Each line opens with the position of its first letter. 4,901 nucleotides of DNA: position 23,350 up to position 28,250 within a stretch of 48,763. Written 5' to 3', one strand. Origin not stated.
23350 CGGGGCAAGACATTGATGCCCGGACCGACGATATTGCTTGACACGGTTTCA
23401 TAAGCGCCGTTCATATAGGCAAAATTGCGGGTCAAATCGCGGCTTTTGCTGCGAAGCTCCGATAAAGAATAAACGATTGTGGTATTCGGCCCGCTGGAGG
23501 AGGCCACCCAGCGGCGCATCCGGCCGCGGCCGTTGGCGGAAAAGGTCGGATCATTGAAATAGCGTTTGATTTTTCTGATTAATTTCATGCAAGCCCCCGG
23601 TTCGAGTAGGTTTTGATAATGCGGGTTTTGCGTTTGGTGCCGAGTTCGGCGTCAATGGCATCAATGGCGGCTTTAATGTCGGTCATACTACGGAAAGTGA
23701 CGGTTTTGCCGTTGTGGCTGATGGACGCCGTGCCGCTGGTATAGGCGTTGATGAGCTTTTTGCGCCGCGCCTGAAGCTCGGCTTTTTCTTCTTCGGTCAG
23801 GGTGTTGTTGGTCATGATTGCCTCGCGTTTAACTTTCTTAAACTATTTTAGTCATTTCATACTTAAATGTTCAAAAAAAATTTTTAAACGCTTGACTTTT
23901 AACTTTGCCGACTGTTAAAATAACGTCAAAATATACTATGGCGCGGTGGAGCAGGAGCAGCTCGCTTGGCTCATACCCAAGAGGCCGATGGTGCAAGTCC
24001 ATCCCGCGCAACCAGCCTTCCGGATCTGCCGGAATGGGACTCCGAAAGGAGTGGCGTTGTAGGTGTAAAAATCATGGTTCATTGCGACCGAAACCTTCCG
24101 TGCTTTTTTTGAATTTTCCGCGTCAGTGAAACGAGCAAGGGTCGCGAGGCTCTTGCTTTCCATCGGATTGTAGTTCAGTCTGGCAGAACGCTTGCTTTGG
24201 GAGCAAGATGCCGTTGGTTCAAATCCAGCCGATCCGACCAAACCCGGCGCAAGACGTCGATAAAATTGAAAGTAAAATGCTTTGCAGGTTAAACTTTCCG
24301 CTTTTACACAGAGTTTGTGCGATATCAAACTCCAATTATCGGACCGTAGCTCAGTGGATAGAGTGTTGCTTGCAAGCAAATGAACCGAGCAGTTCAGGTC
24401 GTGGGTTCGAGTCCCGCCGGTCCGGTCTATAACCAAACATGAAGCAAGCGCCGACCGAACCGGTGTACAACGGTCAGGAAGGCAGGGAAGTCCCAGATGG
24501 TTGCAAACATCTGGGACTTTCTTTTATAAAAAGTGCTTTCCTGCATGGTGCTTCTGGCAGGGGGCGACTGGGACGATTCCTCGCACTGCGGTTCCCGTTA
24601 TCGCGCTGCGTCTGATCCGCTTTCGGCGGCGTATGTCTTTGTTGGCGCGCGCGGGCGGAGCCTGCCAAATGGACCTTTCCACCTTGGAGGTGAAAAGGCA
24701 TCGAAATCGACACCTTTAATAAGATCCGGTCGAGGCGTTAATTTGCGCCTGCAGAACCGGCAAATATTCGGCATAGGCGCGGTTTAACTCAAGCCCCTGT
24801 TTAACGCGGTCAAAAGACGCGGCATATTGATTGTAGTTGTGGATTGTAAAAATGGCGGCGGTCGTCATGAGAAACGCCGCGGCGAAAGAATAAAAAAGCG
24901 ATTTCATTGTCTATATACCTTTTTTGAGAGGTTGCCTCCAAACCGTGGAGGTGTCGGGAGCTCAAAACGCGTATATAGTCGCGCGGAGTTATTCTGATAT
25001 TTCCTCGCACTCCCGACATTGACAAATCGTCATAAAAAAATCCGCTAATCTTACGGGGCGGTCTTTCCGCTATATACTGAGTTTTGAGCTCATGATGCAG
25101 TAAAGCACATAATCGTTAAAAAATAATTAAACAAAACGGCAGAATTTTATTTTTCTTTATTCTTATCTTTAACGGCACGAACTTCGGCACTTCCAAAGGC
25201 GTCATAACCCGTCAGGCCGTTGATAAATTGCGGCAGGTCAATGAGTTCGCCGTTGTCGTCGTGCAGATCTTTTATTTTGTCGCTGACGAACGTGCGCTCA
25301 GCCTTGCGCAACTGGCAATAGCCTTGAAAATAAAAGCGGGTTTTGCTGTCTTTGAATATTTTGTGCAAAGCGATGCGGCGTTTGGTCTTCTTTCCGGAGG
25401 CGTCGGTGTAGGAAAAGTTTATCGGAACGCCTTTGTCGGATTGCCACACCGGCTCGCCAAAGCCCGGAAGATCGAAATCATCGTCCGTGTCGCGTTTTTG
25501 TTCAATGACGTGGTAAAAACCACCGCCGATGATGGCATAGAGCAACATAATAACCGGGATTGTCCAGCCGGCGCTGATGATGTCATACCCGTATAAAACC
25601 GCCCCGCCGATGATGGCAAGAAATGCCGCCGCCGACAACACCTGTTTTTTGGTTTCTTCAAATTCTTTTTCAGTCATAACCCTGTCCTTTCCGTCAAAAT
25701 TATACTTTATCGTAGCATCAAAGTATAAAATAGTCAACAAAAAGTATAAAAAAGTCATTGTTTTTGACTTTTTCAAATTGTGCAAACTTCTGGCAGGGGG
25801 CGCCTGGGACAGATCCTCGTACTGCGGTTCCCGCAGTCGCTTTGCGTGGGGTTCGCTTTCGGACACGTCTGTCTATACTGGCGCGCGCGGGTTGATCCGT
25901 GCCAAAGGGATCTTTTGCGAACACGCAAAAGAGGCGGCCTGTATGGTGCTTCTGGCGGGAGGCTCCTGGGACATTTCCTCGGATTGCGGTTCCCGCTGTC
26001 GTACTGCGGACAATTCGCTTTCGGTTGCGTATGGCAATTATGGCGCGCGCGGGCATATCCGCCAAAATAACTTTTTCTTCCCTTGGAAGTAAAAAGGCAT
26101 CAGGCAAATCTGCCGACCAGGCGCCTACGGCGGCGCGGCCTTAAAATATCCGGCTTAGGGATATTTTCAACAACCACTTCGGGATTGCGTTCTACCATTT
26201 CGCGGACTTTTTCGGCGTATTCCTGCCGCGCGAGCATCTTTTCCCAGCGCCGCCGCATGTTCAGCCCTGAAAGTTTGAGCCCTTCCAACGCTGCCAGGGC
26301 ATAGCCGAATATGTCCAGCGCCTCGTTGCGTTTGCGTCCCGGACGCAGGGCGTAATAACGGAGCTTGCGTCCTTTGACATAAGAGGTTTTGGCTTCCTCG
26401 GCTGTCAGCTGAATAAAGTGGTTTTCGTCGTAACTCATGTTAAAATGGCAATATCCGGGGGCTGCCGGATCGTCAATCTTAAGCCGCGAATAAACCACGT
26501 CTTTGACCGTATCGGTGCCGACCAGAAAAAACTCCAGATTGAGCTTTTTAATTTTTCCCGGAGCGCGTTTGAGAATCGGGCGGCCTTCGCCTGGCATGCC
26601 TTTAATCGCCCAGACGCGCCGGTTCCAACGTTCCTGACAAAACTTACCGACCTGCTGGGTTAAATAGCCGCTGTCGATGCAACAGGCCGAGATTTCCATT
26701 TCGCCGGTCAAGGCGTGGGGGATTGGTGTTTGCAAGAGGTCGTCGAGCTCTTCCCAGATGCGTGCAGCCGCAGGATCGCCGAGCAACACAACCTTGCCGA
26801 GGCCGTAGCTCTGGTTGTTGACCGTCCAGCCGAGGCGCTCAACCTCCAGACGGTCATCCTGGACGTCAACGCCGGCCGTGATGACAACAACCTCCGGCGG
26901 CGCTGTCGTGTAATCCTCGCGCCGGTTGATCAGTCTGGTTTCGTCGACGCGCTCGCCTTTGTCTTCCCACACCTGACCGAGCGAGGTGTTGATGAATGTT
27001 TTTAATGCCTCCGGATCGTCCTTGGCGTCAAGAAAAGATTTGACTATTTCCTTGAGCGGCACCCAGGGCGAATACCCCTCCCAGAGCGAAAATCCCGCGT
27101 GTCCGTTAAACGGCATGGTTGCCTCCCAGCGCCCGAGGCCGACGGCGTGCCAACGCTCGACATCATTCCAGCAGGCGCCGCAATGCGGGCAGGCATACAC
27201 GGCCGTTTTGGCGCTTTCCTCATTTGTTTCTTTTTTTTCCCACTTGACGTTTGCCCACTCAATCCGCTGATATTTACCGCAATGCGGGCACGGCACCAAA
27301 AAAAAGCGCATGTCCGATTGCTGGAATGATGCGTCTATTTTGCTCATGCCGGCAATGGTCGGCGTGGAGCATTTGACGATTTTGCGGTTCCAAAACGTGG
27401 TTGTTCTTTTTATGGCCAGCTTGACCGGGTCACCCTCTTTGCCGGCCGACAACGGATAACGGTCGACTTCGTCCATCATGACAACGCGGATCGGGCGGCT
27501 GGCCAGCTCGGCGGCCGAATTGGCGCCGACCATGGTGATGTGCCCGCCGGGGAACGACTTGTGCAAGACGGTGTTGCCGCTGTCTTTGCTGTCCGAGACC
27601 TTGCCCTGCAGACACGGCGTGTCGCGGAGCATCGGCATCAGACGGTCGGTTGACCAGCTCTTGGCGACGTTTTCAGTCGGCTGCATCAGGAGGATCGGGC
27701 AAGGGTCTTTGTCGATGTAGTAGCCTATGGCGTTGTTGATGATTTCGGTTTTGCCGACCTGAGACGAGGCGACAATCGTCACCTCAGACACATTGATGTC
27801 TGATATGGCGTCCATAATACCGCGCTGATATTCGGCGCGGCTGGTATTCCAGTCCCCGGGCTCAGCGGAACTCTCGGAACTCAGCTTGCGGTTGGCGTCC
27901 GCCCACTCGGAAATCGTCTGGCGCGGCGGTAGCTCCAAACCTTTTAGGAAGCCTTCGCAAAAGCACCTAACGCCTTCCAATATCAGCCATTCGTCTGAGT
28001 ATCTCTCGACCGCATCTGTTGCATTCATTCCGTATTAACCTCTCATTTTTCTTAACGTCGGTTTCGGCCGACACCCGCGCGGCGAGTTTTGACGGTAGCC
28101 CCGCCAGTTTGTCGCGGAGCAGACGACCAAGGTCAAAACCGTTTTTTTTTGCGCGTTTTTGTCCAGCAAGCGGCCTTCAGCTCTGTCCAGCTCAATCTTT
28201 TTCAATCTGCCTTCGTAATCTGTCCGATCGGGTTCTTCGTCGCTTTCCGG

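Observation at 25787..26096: Two more VR-like cassettes in tandem and in one open frame (VR3, VR4), each with its own hairpin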

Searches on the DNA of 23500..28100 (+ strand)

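Call 12: search_dna_similar(query=window:23500-28100:+, collection=phages, mode=distant, max_rows=20)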
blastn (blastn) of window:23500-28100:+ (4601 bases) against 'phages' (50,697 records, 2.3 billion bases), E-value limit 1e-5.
Records with a match: 432; places in all: 432; records where one place covers at least 80% of the query: 0.
Best place of each record, by identity: 80-90% 414; 60-80% 18.
By first word of the organism name: Mycobacterium 179; Escherichia 137; Shigella 17; Yersinia 17; Synechococcus 12; Salmonella 10; Enterobacter 7; Bacillus 7; Stenotrophomonas 6; Acinetobacter 6; and 14 more.
By host as written in the record: Mycobacterium smegmatis mc2 155 136; Escherichia coli 74; - 36; Mycobacterium smegmatis mc#155 21; Yersinia pseudotuberculosis 9; Escherichia coli B 7; Stenotrophomonas maltophilia 6; Mycobacterium sp. 6; and 85 more.
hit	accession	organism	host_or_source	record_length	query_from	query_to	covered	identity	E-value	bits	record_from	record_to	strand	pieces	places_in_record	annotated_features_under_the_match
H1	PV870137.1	Bordetella phage vB_BbrM_PBb002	Bordetella bronchiseptica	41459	3918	4148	5%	71.8%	2e-24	122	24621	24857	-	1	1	terminase large subunit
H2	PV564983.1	Bordetella phage PBb001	Bordetella bronchiseptica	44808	3918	4148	5%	71.4%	8e-23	117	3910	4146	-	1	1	terminase large subunit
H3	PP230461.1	Bordetella phage PY223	Bordetella bronchiseptica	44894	3918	4148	5%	71.0%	9e-22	113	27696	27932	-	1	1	terminase large subunit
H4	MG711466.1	Faecalibacterium phage FP_Toutatis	Faecalibacterium prausnitzii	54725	3856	4079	5%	69.6%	1e-13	87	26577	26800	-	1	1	terminase large subunit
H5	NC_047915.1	Faecalibacterium phage FP_Toutatis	Faecalibacterium prausnitzii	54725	3856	4079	5%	69.6%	1e-13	87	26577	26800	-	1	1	terminase large subunit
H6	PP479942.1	Faecalibacterium phage Lelie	Faecalibacterium sp. L2-61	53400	3856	4079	5%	69.6%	1e-13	87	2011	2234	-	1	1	terminase large subunit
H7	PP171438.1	Streptomyces phage Ankus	soil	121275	664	739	2%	84.2%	5e-13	84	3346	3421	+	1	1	record has no annotation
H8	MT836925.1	Bacteriophage sp.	human fecal samples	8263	663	742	2%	80.0%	8e-10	73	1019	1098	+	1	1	record has no annotation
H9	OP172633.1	Agathobaculum phage AB434P2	Agathobaculum butyriciproducens DA434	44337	663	742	2%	80.0%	8e-10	73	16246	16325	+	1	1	tRNA-Pro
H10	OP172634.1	Agathobaculum phage AB434P3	Agathobaculum butyriciproducens DA434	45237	663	742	2%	80.0%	8e-10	73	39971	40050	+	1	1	tRNA-Pro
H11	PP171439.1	Streptomyces phage Byblos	soil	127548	665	739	2%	84.0%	2e-12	82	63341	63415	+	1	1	record has no annotation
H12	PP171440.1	Streptomyces phage DekoNeimoidia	soil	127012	665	739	2%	84.0%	2e-12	82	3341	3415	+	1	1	record has no annotation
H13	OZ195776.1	Vibrio phage D479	Seawater and oysters mix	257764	664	741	2%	78.5%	1e-6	64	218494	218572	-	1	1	hypothetical protein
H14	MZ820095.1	Streptomyces phage Karp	Streptomyces viridochromogenes DSM40736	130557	664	739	2%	80.5%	4e-8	69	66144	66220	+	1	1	90: tRNA-Pro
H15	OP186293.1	Rhodobacter phage RcXuper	Rhodobacter capsulatus YW1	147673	442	515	2%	82.7%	8e-10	74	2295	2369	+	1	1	tRNA-Met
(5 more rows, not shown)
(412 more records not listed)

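Call 57: search_rna_families(source=window, start=23500, end=26300, threshold=evalue, max_evalue=1)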
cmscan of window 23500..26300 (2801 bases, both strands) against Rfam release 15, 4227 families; matches with E-value up to 1: 5.
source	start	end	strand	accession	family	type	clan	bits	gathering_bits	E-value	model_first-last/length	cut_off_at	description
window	24164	24237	+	RF00005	tRNA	Gene; tRNA;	CL00001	64.3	29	5.1e-13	1-71/71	no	tRNA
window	23940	24011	+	RF00005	tRNA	Gene; tRNA;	CL00001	50.2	29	3.9e-09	1-71/71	no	tRNA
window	24340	24425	+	RF00005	tRNA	Gene; tRNA;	CL00001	45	29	1.1e-07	1-71/71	no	tRNA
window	24945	25017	-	RF02221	sRNA-Xcc1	Gene; sRNA;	-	35.6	53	0.00075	1-87/87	no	sRNA-Xcc1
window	25764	25836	+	RF02147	MEG8_3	Gene; lncRNA;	-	16.3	40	0.61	1-66/66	no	Maternally expressed 8 exon 3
